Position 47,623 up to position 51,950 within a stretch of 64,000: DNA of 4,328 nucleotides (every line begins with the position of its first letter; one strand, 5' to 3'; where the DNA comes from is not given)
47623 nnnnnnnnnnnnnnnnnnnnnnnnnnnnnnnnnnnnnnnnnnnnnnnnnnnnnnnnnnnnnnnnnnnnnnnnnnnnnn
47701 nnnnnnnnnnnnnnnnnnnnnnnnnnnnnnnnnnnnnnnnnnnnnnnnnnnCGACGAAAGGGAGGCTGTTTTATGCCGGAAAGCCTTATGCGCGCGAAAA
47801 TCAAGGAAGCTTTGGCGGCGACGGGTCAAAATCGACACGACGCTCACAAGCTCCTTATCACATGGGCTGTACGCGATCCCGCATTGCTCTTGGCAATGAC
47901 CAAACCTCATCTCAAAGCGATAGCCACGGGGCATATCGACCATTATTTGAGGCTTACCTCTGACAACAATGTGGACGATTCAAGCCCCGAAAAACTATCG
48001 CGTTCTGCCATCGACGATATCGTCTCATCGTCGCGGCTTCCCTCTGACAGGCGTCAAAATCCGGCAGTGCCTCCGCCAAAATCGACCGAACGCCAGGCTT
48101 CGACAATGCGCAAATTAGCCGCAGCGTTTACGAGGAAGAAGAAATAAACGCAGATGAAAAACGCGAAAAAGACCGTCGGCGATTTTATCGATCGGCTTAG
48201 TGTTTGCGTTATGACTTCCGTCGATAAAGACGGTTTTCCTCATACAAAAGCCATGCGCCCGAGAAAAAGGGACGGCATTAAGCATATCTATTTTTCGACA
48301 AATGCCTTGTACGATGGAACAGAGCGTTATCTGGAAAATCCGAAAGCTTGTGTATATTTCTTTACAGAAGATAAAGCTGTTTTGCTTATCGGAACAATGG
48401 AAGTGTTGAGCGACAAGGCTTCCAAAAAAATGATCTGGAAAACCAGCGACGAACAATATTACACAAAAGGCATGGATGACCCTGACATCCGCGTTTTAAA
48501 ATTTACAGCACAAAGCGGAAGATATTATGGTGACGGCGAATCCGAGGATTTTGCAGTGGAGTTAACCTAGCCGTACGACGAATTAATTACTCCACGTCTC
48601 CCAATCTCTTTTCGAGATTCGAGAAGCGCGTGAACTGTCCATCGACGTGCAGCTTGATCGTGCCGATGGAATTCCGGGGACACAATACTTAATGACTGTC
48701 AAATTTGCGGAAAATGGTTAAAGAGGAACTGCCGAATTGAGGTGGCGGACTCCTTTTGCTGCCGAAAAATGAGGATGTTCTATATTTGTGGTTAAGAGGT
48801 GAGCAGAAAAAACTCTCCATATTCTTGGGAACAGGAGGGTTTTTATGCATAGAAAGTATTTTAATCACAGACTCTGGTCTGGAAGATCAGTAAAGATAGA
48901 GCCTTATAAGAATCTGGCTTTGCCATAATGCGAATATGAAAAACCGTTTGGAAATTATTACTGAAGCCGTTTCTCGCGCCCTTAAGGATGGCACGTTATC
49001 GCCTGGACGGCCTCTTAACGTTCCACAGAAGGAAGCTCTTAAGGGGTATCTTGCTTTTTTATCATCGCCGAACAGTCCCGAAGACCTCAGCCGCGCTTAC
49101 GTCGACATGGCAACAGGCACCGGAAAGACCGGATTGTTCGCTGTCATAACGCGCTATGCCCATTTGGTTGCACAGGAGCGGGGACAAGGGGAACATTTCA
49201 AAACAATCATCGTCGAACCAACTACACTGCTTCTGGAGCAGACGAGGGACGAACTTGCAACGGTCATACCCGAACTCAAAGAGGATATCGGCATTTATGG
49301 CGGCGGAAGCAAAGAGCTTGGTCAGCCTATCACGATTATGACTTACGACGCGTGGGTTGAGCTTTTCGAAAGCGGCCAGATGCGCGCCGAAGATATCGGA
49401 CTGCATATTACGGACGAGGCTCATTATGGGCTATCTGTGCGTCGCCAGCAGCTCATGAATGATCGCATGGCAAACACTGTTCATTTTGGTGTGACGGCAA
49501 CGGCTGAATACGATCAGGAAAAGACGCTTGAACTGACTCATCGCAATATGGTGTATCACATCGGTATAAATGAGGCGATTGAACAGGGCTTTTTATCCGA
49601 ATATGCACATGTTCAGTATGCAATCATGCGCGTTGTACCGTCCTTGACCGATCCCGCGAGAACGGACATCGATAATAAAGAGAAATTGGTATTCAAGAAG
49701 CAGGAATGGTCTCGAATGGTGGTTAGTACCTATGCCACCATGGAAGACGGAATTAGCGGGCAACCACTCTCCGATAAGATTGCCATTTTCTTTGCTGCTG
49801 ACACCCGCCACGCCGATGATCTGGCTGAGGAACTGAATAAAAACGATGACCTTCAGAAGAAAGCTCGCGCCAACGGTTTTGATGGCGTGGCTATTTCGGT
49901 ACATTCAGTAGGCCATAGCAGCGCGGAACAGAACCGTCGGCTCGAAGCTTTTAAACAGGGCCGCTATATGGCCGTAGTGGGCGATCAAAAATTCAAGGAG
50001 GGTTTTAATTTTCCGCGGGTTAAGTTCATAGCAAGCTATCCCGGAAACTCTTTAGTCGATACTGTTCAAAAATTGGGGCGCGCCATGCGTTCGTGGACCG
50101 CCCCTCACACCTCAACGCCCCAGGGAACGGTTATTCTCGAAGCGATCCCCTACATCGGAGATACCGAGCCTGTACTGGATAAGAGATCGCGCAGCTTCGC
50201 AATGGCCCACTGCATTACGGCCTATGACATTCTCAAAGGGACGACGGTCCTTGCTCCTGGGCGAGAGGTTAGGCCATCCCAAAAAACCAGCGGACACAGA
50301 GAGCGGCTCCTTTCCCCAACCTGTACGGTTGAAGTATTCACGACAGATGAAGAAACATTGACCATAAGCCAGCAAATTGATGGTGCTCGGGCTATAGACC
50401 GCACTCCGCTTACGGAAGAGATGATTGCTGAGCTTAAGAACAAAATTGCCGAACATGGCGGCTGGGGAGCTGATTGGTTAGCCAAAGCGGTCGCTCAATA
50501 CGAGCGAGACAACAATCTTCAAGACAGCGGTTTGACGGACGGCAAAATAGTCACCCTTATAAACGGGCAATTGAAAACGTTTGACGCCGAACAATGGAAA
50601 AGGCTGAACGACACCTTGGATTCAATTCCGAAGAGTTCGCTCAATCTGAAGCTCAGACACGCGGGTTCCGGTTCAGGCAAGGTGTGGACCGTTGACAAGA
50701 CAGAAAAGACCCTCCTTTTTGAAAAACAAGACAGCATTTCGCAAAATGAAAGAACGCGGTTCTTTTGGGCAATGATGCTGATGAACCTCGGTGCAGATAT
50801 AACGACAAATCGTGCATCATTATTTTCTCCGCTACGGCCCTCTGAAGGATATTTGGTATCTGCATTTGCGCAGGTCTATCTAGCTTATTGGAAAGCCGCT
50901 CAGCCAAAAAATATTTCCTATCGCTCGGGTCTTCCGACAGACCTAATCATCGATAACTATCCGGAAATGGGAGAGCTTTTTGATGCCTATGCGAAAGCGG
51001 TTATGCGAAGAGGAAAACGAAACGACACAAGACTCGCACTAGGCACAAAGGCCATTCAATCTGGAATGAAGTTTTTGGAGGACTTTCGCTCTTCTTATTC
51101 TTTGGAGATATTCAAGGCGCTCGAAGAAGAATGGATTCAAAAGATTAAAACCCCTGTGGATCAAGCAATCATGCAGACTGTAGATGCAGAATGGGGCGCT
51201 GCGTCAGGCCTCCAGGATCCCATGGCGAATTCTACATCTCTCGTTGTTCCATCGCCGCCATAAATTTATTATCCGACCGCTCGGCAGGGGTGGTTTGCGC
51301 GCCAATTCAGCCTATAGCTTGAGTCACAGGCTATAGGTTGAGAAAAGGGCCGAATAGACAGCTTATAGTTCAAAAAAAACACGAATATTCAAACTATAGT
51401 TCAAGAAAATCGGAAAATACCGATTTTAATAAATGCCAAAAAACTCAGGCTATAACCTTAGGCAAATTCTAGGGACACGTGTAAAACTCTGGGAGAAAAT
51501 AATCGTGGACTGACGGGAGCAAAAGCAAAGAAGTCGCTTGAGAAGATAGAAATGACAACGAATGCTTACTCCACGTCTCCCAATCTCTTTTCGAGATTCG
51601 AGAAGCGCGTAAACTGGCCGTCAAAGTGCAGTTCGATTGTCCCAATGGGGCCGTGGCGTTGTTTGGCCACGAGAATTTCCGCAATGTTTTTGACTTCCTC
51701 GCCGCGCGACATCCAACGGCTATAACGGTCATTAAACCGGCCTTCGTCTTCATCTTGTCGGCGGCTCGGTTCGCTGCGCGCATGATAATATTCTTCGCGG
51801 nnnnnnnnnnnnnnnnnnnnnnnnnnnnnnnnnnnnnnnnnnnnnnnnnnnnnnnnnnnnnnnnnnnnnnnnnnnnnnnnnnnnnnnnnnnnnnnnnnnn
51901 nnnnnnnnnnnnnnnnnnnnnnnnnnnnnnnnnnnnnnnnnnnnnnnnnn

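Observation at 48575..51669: An approximately 2.9-kb islet inserted at the 3' end of dnaB, bounded by attL/attR-like dnaB-end direct repeats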

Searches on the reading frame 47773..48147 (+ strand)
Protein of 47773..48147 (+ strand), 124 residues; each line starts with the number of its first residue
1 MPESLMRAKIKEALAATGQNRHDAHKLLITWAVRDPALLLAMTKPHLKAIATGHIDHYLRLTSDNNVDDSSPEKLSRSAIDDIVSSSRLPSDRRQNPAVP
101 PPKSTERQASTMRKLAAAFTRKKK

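Call 5: search_protein_families(library=pfam, proteins=[window:47773-48147:+], max_evalue=0.01)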
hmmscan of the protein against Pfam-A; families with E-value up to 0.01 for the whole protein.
window:47773-48147:+ (124 aa): 0 families

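Call 30: find_encoding_contigs(protein=window:47773-48147:+, flank=8000, max_places=10)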
Protein window:47773-48147:+ (124 aa): 3 contigs read that carry it; 2 places shown.
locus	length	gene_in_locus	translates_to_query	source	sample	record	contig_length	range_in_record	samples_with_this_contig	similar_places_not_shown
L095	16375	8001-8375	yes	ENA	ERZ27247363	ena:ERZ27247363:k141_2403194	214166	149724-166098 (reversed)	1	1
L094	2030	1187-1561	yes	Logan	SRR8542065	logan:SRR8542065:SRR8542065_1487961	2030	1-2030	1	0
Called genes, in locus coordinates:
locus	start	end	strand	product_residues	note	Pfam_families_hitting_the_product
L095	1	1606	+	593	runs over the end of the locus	PF01343:Peptidase_S49, PF25145:NfeD1b_N (weak), PF01343:Peptidase_S49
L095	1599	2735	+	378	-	PF03033:Glyco_transf_28, PF13439:Glyco_transf_4 (faint), PF13579:Glyco_trans_4_4 (weak), PF04101:Glyco_tran_28_C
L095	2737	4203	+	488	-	PF01225:Mur_ligase, PF08245:Mur_ligase_M, PF02875:Mur_ligase_C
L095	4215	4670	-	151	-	-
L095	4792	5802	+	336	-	PF01594:AI-2E_transport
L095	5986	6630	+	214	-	PF00574:CLP_protease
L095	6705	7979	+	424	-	PF06689:zf-C4_ClpX, PF01078:Mg_chelatase (faint), PF05496:RuvB_N (weak), PF00004:AAA, PF07724:AAA_2, PF07728:AAA_5 (weak), PF10431:ClpB_D2-small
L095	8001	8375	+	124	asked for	-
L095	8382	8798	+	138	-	PF01243:PNPOx_N, PF16242:Pyrid_ox_like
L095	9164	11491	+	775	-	PF04851:ResIII, PF00270:DEAD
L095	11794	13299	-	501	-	PF00772:DnaB, PF03796:DnaB_C, PF13481:AAA_25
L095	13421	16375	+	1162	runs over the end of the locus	PF17757:UvrB_inter, PF02559:CarD_TRCF_RID, PF00270:DEAD, PF04851:ResIII, PF00271:Helicase_C, PF03461:TRCF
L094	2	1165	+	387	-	?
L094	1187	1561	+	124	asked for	-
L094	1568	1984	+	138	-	PF01243:PNPOx_N, PF16242:Pyrid_ox_like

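Call 43: search_protein_families(library=ncbifam, proteins=[window:47773-48147:+], max_evalue=0.01)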
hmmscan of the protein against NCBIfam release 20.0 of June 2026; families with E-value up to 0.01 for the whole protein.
window:47773-48147:+ (124 aa): 0 families

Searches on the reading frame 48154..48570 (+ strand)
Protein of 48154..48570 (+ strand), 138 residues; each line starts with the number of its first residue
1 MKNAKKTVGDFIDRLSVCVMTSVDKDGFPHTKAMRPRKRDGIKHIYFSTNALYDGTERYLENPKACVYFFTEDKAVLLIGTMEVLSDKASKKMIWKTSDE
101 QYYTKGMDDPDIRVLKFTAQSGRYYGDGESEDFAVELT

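Call 5: search_protein_families(library=pfam, proteins=[window:48154-48570:+], max_evalue=0.01)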
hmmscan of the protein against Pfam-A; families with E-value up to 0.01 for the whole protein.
window:48154-48570:+ (138 aa): 2 families
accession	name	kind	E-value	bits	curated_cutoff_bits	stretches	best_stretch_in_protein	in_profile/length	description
PF16242.11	Pyrid_ox_like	-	1.2e-16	61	28.8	1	4-127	2-127/149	Pyridoxamine 5'-phosphate oxidase like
PF01243.27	PNPOx_N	-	1.7e-14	54.6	28.1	1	6-124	3-118/120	Pyridoxamine 5'-phosphate oxidase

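Call 29: find_encoding_contigs(protein=window:48154-48570:+, flank=8000, max_places=10)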
Protein window:48154-48570:+ (138 aa): 4 contigs read that carry it; 3 places shown.
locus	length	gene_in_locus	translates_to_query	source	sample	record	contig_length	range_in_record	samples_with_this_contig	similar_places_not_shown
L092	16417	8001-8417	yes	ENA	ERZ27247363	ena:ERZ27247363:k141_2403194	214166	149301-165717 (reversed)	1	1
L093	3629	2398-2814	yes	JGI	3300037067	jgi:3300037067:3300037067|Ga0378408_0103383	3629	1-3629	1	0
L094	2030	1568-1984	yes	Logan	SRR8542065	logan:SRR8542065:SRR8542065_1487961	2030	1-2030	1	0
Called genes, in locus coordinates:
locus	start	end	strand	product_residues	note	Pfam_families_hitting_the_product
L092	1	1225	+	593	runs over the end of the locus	PF01343:Peptidase_S49, PF25145:NfeD1b_N (weak), PF01343:Peptidase_S49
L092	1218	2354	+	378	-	PF03033:Glyco_transf_28, PF13439:Glyco_transf_4 (faint), PF13579:Glyco_trans_4_4 (weak), PF04101:Glyco_tran_28_C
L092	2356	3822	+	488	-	PF01225:Mur_ligase, PF08245:Mur_ligase_M, PF02875:Mur_ligase_C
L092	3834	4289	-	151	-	-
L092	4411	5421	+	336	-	PF01594:AI-2E_transport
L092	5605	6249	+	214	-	PF00574:CLP_protease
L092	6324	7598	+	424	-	PF06689:zf-C4_ClpX, PF01078:Mg_chelatase (faint), PF05496:RuvB_N (weak), PF00004:AAA, PF07724:AAA_2, PF07728:AAA_5 (weak), PF10431:ClpB_D2-small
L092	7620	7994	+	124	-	-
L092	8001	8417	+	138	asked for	PF01243:PNPOx_N, PF16242:Pyrid_ox_like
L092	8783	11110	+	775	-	PF04851:ResIII, PF00270:DEAD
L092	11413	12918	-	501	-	PF00772:DnaB, PF03796:DnaB_C, PF13481:AAA_25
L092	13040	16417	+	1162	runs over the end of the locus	PF17757:UvrB_inter, PF02559:CarD_TRCF_RID, PF00270:DEAD, PF04851:ResIII, PF00271:Helicase_C, PF03461:TRCF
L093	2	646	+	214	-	PF00574:CLP_protease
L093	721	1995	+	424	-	PF06689:zf-C4_ClpX, PF01078:Mg_chelatase (faint), PF05496:RuvB_N (weak), PF00004:AAA, PF07724:AAA_2, PF07728:AAA_5 (weak), PF10431:ClpB_D2-small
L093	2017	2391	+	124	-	-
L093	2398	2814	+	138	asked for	PF01243:PNPOx_N, PF16242:Pyrid_ox_like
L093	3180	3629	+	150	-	?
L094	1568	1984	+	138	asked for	PF01243:PNPOx_N, PF16242:Pyrid_ox_like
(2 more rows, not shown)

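Call 43: search_protein_families(library=ncbifam, proteins=[window:48154-48570:+], max_evalue=0.01)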
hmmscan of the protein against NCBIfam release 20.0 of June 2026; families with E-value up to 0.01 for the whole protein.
window:48154-48570:+ (138 aa): 0 families

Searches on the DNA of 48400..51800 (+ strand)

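Call 37: search_rna_families(source=window, start=48400, end=51800, threshold=evalue, max_evalue=1)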
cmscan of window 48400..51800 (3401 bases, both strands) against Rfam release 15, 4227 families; matches with E-value up to 1: 0.
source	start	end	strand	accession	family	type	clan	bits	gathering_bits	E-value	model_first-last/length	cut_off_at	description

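Call 53: search_rna_families(sources=[L084, L089, L085], threshold=gathering)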
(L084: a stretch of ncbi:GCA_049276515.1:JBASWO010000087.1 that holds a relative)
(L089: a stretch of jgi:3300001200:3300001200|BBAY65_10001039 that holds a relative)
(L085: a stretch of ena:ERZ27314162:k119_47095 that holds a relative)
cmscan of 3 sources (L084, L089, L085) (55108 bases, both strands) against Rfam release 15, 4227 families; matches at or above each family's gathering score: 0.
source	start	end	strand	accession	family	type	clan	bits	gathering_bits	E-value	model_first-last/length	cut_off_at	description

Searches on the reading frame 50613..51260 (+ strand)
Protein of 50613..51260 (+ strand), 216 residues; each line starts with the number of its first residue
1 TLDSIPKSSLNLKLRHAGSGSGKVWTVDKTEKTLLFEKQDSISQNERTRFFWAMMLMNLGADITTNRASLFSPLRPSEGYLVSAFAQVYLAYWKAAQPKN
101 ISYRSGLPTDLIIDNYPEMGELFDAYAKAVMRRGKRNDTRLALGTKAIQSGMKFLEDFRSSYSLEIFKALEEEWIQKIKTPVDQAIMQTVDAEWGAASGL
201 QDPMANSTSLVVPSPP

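Call 55: find_homologous_proteins(query=window:50613-51260:+, max_evalue=0.01)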
Query window:50613-51260:+ (216 aa): 1 proteins with E <= 0.01 among 325 candidates.
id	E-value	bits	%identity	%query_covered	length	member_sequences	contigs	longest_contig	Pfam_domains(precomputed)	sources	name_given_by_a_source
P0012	1.0e-122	426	100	89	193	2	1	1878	-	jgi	jgi:hypothetical protein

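Call 56: find_encoding_contigs(protein=P0012, flank=5000, max_places=5)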
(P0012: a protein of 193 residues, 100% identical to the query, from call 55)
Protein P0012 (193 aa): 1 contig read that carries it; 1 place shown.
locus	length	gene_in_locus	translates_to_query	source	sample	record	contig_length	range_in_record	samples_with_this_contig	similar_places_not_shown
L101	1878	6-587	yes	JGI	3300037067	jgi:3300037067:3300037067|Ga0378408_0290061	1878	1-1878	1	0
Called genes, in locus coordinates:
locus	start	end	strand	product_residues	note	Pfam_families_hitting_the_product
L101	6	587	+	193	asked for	-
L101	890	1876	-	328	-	?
